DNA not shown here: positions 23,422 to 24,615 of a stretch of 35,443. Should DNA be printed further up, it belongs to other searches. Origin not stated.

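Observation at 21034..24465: Compact three-gene operon: unknown coiled-coil protein plus two tandem paralogous BrxD/DUF2791-like ATPases, without any BREX or Shango partners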

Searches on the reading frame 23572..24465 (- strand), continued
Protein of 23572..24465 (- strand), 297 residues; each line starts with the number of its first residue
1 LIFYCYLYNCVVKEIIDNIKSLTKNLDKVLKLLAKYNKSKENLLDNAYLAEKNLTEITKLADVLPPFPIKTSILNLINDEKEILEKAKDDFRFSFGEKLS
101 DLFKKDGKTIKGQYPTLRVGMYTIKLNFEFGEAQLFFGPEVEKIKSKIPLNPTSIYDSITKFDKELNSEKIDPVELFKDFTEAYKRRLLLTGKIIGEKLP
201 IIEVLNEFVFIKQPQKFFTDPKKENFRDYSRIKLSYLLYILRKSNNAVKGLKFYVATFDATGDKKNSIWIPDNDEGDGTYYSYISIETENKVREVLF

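Call 72: fold_search(model_id=the predicted structure, library=viral)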
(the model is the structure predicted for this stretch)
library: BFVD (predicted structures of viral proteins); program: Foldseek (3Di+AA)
matches with E <= 10: 261; with E <= 0.001: 0
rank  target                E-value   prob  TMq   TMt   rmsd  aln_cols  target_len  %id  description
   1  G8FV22                3.2e-02  1.00  0.22  0.57   3.8        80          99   12  Uncharacterized protein [Pediococcus phage cIP1]
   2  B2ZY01                3.6e-02  0.72  0.21  0.26  13.7       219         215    9  Uncharacterized protein [Ralstonia phage phiRSL1]
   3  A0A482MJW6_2          4.3e-02  0.20  0.18  0.08  25.1       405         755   10  Uncharacterized protein [Nodularia phage vB_NspS-kac68v162]
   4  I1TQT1                4.8e-02  0.72  0.27  0.28  11.9       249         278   11  (no name in the UniProt tables at hand)
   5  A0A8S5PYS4            1.1e-01  0.94  0.27  0.53   5.2       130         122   12  Uncharacterized protein [Myoviridae sp. ctgsk7]
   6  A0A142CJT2            1.2e-01  0.21  0.19  0.24  17.5       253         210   13  (no name in the UniProt tables at hand)
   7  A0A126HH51            1.7e-01  0.95  0.19  0.48   3.6        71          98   17  Uncharacterized protein [Vibrio phage phi-Grn1]
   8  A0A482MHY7            1.7e-01  0.72  0.20  0.30   8.9       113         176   10  SWIM-type domain-containing protein [Nodularia phage vB_NspS-kac65v161]
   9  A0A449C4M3            1.9e-01  0.97  0.19  0.66   3.2        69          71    9  (no name in the UniProt tables at hand)
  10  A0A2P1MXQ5            2.4e-01  0.93  0.19  0.37   3.0        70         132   11  Uncharacterized protein [Staphylococcus phage phiSA_BS1]
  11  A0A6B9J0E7            3.2e-01  0.14  0.13  0.22  20.9       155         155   13  (no name in the UniProt tables at hand)
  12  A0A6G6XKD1            3.6e-01  0.75  0.17  0.47   4.6        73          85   12  Uncharacterized protein [Gordonia phage Skog]
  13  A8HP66                3.6e-01  0.41  0.19  0.35   6.0       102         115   14  (no name in the UniProt tables at hand)
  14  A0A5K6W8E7            3.6e-01  0.05  0.12  0.08  21.4       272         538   14  RNA-directed RNA polymerase [Bat paramyxovirus]
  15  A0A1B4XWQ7            3.6e-01  0.04  0.11  0.06  23.2       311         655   12  Uncharacterized protein [Tenacibaculum phage pT24]
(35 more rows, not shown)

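Call 74: list_cluster_members(proteins=[P0123, P0127, P0130, P0134, P0137, P0143, P0148, P0152, P0155, P0163])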
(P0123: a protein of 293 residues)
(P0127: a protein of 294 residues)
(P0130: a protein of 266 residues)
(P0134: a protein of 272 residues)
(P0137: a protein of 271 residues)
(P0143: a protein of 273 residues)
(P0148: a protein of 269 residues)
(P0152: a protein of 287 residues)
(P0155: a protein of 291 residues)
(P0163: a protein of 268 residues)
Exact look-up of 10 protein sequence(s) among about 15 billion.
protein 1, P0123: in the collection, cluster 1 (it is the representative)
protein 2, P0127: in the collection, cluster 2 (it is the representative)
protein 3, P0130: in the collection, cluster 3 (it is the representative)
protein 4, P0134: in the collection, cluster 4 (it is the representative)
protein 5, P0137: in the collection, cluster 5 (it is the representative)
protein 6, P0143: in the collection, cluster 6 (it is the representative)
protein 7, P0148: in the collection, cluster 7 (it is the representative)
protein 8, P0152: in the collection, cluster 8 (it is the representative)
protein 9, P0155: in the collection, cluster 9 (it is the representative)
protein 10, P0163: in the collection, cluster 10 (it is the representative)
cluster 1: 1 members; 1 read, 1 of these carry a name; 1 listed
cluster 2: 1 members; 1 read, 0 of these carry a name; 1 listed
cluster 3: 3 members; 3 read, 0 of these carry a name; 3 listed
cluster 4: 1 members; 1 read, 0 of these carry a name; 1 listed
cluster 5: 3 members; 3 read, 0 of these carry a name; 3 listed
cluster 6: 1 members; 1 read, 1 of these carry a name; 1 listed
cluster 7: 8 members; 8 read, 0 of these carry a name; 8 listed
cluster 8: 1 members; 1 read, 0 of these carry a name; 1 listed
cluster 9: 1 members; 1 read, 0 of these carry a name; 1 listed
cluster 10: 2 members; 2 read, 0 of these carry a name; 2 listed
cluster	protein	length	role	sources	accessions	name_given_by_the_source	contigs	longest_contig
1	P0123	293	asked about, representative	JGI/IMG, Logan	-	hypothetical protein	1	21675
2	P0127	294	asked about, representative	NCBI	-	-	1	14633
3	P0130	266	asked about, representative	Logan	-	-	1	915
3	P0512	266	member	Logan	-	-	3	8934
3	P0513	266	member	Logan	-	-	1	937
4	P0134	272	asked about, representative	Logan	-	-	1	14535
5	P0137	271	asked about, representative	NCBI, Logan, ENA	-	-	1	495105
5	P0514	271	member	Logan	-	-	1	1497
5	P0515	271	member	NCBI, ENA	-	-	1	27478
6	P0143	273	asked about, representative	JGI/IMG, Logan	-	hypothetical protein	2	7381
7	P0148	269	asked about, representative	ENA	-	-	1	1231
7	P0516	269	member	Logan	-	-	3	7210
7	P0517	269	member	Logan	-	-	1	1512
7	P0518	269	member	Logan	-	-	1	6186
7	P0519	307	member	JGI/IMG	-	-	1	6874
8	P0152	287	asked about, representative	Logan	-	-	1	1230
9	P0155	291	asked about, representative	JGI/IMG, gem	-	-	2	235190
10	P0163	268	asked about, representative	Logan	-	-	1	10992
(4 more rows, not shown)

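Call 75: list_cluster_members(proteins=[P0170, P0176, P0185, P0193, P0200, P0209, P0215, P0228, P0232, P0255])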
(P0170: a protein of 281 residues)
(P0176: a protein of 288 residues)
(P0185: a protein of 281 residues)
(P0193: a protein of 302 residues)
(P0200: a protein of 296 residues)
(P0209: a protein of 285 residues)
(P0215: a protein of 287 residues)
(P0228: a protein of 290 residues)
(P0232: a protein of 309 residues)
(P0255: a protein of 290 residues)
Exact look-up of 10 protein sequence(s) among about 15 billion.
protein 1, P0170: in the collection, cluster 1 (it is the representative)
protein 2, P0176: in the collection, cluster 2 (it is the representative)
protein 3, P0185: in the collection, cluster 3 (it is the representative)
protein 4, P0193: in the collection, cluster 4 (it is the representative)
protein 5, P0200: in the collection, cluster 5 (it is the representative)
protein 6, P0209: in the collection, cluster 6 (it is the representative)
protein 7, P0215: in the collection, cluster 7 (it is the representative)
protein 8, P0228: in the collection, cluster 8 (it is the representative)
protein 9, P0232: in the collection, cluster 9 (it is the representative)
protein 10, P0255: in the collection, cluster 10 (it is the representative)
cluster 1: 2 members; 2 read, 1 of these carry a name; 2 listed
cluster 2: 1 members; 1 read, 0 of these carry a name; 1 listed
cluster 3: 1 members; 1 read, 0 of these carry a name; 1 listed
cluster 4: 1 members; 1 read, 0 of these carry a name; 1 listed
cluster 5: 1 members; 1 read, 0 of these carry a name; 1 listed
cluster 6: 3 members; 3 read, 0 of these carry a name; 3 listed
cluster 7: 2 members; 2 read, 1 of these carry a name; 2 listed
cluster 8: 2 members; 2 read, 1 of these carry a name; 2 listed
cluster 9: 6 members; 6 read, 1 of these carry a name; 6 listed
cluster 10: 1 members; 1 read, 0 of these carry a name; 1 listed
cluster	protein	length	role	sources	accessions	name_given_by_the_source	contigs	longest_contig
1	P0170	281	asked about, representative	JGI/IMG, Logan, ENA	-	-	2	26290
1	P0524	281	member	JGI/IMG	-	hypothetical protein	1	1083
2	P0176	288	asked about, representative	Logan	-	-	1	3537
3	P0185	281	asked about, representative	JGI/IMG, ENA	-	-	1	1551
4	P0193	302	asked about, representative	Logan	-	-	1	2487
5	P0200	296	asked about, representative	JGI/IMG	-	-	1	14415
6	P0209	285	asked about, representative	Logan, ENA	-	-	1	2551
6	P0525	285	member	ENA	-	-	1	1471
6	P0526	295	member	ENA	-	-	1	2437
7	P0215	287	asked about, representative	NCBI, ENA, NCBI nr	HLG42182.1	MAG TPA: hypothetical protein VI643_02370 [Planctomycetota bacterium] | hypothetical protein [Planctomycetota bacterium]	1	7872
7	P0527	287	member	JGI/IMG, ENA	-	-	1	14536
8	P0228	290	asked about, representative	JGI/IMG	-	-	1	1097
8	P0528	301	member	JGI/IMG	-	hypothetical protein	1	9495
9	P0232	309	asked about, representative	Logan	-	-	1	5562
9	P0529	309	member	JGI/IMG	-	hypothetical protein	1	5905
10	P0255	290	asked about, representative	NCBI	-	-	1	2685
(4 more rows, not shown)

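Call 83: find_related_loci(query=A6, collection=metagenome_contigs, flank=7000)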
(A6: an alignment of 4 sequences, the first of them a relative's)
Query A6 (276 aa) in metagenome_contigs; peptide patterns used: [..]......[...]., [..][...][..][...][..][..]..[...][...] (x = any residue, [..] = any of these).
162 stretches matched a pattern; 4 encode a relative of the query (tblastn E <= 1e-3); 4 distinct loci.
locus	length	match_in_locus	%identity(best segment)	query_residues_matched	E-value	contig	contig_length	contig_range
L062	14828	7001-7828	100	1-276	0e+0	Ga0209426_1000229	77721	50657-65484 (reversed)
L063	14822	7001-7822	77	1-274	4e-142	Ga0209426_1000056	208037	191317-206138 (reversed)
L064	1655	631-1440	47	1-271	4e-86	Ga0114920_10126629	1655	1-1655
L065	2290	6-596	52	74-272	5e-68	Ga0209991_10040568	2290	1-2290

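Call 90: search_dna_similar(query=window:23572-24432:-, collection=plasmids, mode=protein, max_evalue=0.001)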
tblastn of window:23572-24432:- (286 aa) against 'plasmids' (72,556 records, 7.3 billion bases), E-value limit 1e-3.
No match.

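Call 91: search_dna_similar(query=window:23572-24432:-, collection=phages, mode=protein, max_evalue=0.001)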
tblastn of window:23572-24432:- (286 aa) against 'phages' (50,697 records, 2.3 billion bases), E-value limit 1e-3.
No match.

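Call 96: search_protein_families(library=padloc, proteins=[L049:8001-8831:+, L051:1935-3035:+], max_evalue=0.1)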
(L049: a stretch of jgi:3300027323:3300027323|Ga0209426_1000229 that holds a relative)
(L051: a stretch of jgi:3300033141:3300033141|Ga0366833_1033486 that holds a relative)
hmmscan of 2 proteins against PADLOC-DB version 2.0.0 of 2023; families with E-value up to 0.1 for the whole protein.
L049:8001-8831:+ (276 aa): 0 families

L051:1935-3035:+ (366 aa): 2 families
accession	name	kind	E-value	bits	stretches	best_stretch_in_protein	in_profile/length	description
PDLC00598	ZorA1|ZorA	-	0.0029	14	1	115-193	569-646/663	MotA/ExbB/TolQ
PDLC00603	ZorA1|ZorA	-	0.024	11.2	1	122-194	634-706/727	MotA/ExbB/TolQ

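Call 97: search_protein_families(library=pfam, proteins=[L049:8001-8831:+, L051:1935-3035:+, L053:8001-8846:+], max_evalue=0.1)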
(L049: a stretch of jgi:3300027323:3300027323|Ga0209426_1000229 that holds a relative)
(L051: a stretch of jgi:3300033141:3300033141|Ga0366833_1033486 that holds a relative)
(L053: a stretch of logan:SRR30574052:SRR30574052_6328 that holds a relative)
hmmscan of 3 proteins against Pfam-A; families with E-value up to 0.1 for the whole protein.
L049:8001-8831:+ (276 aa): 2 families
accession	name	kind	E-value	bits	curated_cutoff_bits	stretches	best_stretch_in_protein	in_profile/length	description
PF04949.18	Transcrip_act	-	0.01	16.2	27.5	1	142-196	84-134/154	Transcriptional activator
PF17310.7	DUF5357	-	0.071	12.2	25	1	21-92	182-251/322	Family of unknown function (DUF5357)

L051:1935-3035:+ (366 aa): 1 family
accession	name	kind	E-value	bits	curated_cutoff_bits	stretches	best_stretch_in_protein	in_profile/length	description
PF07498.18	Rho_N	-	1.4e-05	25.4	24.9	1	87-122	2-37/43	Rho termination factor, N-terminal domain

L053:8001-8846:+ (281 aa): 4 families
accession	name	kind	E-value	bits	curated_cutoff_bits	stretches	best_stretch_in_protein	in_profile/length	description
PF19962.4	EAD9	-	0.034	14.3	25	1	39-61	40-62/62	Effector-associated domain 9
PF14968.11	CCDC84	-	0.051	13.7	25.3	1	22-84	92-155/330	Coiled coil protein 84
PF08702.15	Fib_alpha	-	0.078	13.6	29.9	0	38-85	31-78/143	Fibrinogen alpha/beta chain family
PF04513.17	Baculo_PEP_C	-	0.098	13.2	38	0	39-116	35-112/140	Baculovirus polyhedron envelope protein, PEP, C terminus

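Call 115: search_protein_families(library=padloc, alignment_id=A7, max_evalue=1e-8)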
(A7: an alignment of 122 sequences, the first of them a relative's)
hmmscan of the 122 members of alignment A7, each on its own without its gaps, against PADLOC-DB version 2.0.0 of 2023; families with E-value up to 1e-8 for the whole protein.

A. member 1, L001:7252-7938:- (228 aa): 0 families

B. families by the number of members that match (of 122 scanned): 39 families (the first 25 are shown)
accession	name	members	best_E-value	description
PDLC04140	mad8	5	1.4e-41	mads_8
PDLC02371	PycTIR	4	8.5e-15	-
PDLC00731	Effector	4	1.4e-13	TIR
PDLC00732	Effector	4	4.5e-12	TIR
PDLC04135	mad3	3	4.9e-30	mads_3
PDLC00609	ZorB1|ZorB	3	6.8e-15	MotB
PDLC00612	ZorB1|ZorB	3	2.9e-13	MotB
PDLC03638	MTase_III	2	1.6e-191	Type III methyltransferase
PDLC02804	SspH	2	2.7e-58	SspH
PDLC02806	SspH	2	3.1e-56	SspH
PDLC01991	CARF_m8--CARF_LolE_TM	2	8.9e-11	-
PDLC03635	MTase_III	1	1.5e-55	Type III methyltransferase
PDLC03636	MTase_III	1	5e-46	Type III methyltransferase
PDLC03354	MTase_II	1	4.8e-41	Type II methyltransferase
PDLC03646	MTase_III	1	7.1e-41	Type III methyltransferase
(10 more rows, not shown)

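Call 117: search_protein_families(library=pfam, proteins=[L008:6655-7740:-, L008:5455-6462:-, L013:3013-5307:-, L010:14070-15920:+, L013:9196-11208:-, L011:11394-11915:+, L048:13853-15031:+, L002:8276-9916:+, L022:3571-4287:+, L041:14694-15557:-], max_evalue=0.00001)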
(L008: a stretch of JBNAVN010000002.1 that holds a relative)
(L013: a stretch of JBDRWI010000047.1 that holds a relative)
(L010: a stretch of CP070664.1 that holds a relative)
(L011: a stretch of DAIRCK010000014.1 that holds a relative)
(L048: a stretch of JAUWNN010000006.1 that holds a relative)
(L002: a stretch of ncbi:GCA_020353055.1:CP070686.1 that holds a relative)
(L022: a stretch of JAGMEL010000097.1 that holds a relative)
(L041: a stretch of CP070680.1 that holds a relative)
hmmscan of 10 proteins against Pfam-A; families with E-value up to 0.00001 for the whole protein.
L008:6655-7740:- (361 aa): 1 family
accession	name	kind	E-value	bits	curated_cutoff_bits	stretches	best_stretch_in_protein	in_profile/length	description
PF01950.21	FBPase_3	-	1.5e-181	603.8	25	1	3-361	2-361/361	Fructose-1,6-bisphosphatase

L008:5455-6462:- (335 aa): 0 families

L013:3013-5307:- (764 aa): 4 families
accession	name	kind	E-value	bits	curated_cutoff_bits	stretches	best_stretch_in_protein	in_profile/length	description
PF01580.24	FtsK_SpoIIIE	-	1.4e-59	201.6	24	1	342-532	2-221/221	FtsK/SpoIIIE family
PF17854.6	FtsK_alpha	-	2.6e-32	111.5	22.9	1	239-334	5-101/101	FtsK alpha domain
PF09397.16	FtsK_gamma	-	1.3e-25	89.3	30.6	1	690-750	2-62/63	Ftsk gamma domain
PF13491.11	FtsK_4TM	-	4.1e-09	36.8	23.1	1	62-177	41-158/171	4TM region of DNA translocase FtsK/SpoIIIE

L010:14070-15920:+ (616 aa): 1 family
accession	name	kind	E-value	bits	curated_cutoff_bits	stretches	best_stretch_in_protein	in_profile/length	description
PF00488.27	MutS_V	-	3.2e-26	92.9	30.2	1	283-459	2-184/188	MutS domain V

L013:9196-11208:- (670 aa): 2 families
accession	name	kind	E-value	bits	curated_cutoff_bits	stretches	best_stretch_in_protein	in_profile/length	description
PF19838.5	LptD_2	-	1.3e-26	93.7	22.5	1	155-533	1-447/464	LptD protein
PF13100.11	OstA_2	-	8e-10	39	21.2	1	31-99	16-85/158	OstA-like protein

L011:11394-11915:+ (173 aa): 1 family
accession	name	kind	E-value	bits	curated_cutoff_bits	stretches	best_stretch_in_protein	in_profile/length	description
PF00027.35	cNMP_binding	-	4.1e-24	84.8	27.5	1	30-116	2-89/89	Cyclic nucleotide-binding domain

L048:13853-15031:+ (392 aa): 4 families
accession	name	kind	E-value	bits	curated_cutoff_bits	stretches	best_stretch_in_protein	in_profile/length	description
PF13692.12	Glyco_trans_1_4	-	3.8e-10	40.6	27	1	230-362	3-141/142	Glycosyl transferases group 1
PF00534.26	Glycos_transf_1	-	2.9e-09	37.2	26.4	1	218-376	5-166/172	Glycosyl transferases group 1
PF13579.12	Glyco_trans_4_4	-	5.9e-09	36.9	29.7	1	102-203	60-142/158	Glycosyl transferase 4-like domain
PF13439.12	Glyco_transf_4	-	7.3e-07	29.8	28.5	1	94-203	39-148/170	Glycosyltransferase Family 4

L002:8276-9916:+ (546 aa): 0 families

L022:3571-4287:+ (238 aa): 2 families
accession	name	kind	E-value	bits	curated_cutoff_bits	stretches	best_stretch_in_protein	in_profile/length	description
PF00005.33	ABC_tran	-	2.7e-37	128.9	25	1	18-162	2-136/137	ABC transporter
PF13304.12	AAA_21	-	1.1e-07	32.6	27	0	118-193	221-299/304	AAA domain, putative AbiEii toxin, Type IV TA system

L041:14694-15557:- (287 aa): 4 families
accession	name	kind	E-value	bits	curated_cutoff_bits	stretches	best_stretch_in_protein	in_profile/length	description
PF00535.33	Glycos_transf_2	-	2.3e-28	99.7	23.3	1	4-147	1-150/168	Glycosyl transferase family 2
PF13641.12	Glyco_tranf_2_3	-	9.9e-19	68.7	27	1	3-227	3-217/230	Glycosyltransferase like family 2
PF13632.12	Glyco_trans_2_3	-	1.1e-07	32.4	27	1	78-272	1-170/198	Glycosyl transferase family group 2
PF10111.15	Glyco_tranf_2_2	-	4.1e-07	30.2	27.3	0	16-90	15-96/276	Glycosyltransferase like family 2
